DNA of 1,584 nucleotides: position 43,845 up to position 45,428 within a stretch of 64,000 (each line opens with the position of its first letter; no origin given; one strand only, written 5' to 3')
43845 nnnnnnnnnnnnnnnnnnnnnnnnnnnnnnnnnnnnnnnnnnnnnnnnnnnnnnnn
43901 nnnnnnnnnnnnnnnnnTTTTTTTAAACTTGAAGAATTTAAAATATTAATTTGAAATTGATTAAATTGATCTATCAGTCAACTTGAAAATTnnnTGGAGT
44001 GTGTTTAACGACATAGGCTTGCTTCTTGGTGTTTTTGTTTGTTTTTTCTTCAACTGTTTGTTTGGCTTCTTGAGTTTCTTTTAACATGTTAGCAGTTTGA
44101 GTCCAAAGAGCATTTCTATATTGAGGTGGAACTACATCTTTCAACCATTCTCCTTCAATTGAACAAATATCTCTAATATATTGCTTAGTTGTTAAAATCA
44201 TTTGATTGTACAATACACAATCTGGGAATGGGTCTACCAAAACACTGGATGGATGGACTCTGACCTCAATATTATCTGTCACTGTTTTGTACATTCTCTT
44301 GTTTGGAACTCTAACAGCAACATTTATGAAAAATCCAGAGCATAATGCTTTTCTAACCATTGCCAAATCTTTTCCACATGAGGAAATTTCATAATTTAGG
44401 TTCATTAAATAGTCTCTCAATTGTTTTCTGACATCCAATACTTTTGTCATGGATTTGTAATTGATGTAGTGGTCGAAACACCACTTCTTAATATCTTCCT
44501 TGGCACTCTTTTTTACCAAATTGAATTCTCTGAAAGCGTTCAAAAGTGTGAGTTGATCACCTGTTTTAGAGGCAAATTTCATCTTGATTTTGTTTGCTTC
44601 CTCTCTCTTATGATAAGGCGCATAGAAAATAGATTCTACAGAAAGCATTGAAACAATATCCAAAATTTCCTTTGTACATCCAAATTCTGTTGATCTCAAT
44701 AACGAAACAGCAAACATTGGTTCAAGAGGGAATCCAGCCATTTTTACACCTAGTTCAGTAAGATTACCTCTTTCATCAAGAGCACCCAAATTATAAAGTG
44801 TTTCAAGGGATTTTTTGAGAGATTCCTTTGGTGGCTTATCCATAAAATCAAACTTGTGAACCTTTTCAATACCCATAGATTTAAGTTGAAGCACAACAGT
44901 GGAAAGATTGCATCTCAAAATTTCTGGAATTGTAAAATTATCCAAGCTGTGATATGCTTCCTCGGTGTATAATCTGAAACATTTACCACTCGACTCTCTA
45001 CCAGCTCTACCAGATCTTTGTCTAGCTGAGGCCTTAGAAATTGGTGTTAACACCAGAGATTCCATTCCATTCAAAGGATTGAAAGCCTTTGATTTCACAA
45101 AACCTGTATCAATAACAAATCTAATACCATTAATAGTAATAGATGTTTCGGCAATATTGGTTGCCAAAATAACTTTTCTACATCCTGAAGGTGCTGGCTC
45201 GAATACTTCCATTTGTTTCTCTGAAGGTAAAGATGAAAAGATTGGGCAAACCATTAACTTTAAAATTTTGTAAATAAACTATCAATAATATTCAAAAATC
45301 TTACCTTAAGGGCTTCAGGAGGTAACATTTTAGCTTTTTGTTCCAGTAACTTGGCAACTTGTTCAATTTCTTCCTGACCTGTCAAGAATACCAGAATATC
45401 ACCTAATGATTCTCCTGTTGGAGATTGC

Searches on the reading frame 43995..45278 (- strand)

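Call 29: search_protein_families(library=pfam, proteins=[window:43995-45278:-], max_evalue=0.001)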
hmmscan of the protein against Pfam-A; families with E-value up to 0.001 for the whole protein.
window:43995-45278:- (428 aa): 4 families
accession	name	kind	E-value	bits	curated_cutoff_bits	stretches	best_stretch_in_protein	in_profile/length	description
PF07717.22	OB_NTP_bind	-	1.2e-21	77.1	29.5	1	308-384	1-81/83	Oligonucleotide/oligosaccharide-binding (OB)-fold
PF21010.2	HA2_C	-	1.7e-12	48.1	21.3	1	186-245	1-77/77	Helicase associated domain (HA2), ratchet-like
PF04408.29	HA2_N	-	6.4e-11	42.5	21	1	157-185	1-29/29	Helicase associated domain (HA2), winged-helix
PF00271.37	Helicase_C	-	7.7e-11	42.7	23.5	1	7-94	39-108/110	Helicase conserved C-terminal domain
